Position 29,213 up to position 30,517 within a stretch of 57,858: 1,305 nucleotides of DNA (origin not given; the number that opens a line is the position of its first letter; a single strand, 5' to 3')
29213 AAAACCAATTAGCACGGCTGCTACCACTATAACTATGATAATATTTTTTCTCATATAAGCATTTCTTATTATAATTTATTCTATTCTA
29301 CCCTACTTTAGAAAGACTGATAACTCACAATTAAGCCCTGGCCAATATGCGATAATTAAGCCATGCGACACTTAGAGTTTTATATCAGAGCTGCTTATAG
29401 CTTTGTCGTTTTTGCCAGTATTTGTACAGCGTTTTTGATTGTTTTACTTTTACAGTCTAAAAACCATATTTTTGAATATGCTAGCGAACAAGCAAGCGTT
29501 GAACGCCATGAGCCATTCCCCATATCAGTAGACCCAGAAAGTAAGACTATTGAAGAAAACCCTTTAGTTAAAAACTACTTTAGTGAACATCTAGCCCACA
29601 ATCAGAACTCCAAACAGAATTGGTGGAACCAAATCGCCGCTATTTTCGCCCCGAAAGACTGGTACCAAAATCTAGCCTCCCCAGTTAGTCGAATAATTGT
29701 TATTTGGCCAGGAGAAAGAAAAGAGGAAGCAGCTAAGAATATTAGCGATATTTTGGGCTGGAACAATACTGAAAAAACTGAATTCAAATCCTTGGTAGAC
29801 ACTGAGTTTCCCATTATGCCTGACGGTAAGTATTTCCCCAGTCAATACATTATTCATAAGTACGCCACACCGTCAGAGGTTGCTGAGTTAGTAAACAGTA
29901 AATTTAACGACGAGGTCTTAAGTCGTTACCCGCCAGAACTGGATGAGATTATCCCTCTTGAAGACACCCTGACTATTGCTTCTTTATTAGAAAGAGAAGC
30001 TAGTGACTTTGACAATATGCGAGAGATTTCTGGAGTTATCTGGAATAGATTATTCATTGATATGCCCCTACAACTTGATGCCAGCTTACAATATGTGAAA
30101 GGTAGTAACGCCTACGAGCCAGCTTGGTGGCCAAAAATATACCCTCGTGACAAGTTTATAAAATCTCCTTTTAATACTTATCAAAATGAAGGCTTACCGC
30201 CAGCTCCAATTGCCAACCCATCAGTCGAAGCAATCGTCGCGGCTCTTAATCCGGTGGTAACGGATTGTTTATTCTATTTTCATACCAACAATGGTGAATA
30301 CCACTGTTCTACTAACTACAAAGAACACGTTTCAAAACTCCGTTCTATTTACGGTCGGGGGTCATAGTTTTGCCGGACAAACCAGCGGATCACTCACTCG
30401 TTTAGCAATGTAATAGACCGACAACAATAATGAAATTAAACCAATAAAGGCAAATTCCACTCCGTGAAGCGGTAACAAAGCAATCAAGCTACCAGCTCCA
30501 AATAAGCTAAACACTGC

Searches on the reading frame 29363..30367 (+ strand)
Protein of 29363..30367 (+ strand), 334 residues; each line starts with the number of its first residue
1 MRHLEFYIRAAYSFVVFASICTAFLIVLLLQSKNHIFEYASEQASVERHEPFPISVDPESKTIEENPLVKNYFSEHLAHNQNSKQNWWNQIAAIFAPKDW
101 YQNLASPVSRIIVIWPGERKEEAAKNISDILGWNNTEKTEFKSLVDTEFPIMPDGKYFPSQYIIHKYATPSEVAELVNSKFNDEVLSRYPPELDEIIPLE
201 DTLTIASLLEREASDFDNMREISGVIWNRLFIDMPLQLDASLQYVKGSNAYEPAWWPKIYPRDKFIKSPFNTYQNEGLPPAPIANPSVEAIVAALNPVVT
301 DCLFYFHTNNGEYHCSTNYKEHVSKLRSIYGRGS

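Call 95: search_protein_families(library=pfam, proteins=[window:29363-30367:+], max_evalue=0.0001)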
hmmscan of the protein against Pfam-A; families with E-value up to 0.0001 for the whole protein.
window:29363-30367:+ (334 aa): 1 family
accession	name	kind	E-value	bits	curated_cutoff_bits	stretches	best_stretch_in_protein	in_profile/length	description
PF02618.21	YceG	-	9e-43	147.1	32.4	1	90-325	47-272/275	YceG-like family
